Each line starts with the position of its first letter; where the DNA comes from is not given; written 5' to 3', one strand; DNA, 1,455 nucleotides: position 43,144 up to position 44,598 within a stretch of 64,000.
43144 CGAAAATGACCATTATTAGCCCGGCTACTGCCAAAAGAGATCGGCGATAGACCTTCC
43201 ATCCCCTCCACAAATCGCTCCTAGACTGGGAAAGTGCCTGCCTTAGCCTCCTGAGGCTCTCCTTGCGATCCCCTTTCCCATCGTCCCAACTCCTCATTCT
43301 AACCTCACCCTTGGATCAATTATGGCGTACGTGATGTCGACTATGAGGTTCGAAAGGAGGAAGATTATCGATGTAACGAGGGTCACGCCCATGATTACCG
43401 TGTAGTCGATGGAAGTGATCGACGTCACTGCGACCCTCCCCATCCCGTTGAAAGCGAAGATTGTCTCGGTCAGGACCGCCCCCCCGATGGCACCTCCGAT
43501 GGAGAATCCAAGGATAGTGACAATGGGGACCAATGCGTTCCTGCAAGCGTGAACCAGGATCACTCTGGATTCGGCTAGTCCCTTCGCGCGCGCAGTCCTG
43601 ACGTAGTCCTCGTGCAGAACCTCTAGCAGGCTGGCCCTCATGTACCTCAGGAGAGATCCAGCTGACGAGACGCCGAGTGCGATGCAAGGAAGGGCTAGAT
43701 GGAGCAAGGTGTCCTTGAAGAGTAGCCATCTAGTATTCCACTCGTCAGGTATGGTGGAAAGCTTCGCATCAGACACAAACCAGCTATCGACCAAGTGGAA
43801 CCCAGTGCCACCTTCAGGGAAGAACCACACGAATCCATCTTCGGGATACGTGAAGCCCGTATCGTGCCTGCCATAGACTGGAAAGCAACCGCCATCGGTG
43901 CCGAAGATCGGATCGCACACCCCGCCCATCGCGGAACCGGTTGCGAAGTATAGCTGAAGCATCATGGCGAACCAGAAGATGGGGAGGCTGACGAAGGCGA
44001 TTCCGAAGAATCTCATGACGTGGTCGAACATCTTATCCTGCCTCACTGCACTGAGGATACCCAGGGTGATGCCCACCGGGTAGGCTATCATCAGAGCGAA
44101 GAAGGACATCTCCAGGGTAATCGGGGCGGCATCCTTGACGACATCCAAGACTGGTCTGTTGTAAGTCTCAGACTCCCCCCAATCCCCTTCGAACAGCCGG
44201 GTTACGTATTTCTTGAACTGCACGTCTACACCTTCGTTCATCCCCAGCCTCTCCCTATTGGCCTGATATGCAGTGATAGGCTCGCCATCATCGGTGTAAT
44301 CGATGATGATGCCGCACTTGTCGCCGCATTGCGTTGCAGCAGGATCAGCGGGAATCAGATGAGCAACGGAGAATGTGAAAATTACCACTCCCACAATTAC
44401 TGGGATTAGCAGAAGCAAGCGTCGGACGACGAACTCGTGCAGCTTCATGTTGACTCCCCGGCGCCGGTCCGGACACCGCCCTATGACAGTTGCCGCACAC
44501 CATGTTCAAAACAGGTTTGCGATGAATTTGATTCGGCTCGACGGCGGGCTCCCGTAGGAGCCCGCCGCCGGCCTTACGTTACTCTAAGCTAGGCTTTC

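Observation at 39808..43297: ABC-transporter ATPase with transmembrane-like insertions inside its nucleotide-binding domain, next to a permease with four extra helices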

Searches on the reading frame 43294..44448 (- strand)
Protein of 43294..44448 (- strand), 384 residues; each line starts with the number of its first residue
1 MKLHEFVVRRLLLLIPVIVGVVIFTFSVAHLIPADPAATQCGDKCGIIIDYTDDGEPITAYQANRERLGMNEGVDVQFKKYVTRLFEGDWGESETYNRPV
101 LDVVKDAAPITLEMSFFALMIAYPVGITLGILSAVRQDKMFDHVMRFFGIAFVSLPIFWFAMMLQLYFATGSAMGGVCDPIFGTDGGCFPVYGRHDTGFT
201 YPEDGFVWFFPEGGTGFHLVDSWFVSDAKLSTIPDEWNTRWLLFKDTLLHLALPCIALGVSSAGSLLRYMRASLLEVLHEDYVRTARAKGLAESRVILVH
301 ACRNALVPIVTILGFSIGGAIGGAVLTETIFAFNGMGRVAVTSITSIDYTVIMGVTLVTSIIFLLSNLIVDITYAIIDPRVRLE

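Call 3: search_protein_families(library=pfam, proteins=[window:43294-44448:-], max_evalue=0.01)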
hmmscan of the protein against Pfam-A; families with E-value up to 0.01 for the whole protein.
window:43294-44448:- (384 aa): 2 families
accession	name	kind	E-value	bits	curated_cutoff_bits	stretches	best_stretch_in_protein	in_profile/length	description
PF00528.27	BPD_transp_1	-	4e-41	141.2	26.4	1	126-382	1-183/184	Binding-protein-dependent transport system inner membrane component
PF19300.4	BPD_transp_1_N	-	1.3e-09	38.6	23.8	1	5-90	3-77/114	Binding-prot-dependent transport system membrane comp, N-term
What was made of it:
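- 43294..44448 (-): oppB, permease (384 aa, canonical helix set). K289 in the coupling helix RTARAKG equals E. coli DppB K243. Pfam BPD_transp_1 (call 3).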

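Call 47: search_solved_structures(query=window:43294-44448:-, show_alignments=2, max_evalue=1e-10)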
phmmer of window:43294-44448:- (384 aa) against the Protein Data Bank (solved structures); distinct sequences matched with E-value up to 1e-10: 4.
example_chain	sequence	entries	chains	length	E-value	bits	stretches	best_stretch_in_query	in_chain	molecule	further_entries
8z1v_A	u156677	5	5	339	2.3e-58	201.2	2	244-382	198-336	Dipeptide transport system permease protein DppB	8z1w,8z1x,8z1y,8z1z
8wd9_B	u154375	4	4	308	1.2e-44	156.1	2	250-382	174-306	Probable dipeptide-transport integral membrane protein ABC transporter DppB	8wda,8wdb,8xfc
8j5q_B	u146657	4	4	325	2.2e-38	135.4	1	238-383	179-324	Putative peptide transport permease protein Rv1283c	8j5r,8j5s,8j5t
8z21_A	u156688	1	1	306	1.8e-37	132.4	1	248-382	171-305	Oligopeptide transport system permease protein OppB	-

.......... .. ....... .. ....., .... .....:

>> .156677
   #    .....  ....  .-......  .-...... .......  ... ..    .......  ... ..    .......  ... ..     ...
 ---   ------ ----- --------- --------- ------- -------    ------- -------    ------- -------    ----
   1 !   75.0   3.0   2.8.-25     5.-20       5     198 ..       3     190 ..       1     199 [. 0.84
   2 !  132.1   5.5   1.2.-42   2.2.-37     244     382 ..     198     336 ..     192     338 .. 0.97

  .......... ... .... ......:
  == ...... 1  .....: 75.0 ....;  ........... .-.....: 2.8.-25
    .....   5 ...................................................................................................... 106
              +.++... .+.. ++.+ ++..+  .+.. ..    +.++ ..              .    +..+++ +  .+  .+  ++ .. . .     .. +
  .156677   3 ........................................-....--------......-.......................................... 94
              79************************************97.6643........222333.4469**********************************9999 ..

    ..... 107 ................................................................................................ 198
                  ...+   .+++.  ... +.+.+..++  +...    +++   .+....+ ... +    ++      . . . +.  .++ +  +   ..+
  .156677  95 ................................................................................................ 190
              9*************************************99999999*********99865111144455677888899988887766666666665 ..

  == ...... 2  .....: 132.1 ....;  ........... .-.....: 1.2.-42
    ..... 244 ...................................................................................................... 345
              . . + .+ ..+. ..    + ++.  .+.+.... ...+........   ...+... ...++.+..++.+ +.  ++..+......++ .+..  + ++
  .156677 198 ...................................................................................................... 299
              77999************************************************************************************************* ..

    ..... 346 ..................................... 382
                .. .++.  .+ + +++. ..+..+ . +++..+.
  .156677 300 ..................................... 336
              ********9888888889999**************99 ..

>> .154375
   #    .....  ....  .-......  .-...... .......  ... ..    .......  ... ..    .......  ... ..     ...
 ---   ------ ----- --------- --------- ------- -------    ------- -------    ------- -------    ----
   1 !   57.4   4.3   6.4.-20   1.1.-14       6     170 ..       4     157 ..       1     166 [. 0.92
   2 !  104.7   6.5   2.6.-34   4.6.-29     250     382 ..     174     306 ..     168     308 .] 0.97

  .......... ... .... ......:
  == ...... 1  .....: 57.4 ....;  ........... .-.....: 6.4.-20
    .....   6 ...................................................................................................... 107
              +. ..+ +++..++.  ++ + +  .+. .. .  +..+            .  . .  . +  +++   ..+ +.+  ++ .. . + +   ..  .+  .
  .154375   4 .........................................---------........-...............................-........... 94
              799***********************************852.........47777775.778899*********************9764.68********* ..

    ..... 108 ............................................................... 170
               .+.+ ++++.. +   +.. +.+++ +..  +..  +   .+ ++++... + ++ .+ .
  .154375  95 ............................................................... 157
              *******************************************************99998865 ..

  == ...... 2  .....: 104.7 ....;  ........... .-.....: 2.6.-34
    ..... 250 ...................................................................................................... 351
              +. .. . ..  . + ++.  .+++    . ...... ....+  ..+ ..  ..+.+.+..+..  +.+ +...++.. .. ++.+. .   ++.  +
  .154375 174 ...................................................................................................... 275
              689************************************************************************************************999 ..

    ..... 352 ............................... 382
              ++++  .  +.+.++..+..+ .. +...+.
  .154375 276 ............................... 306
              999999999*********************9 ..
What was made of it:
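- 43294..44448 (-): Alignment to 8z1v_A (call 47).
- On Type I peptide/nickel ABC importer (Opp/Dpp): OppB RTARAKG aligns to the DppB coupling helix (call 47).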
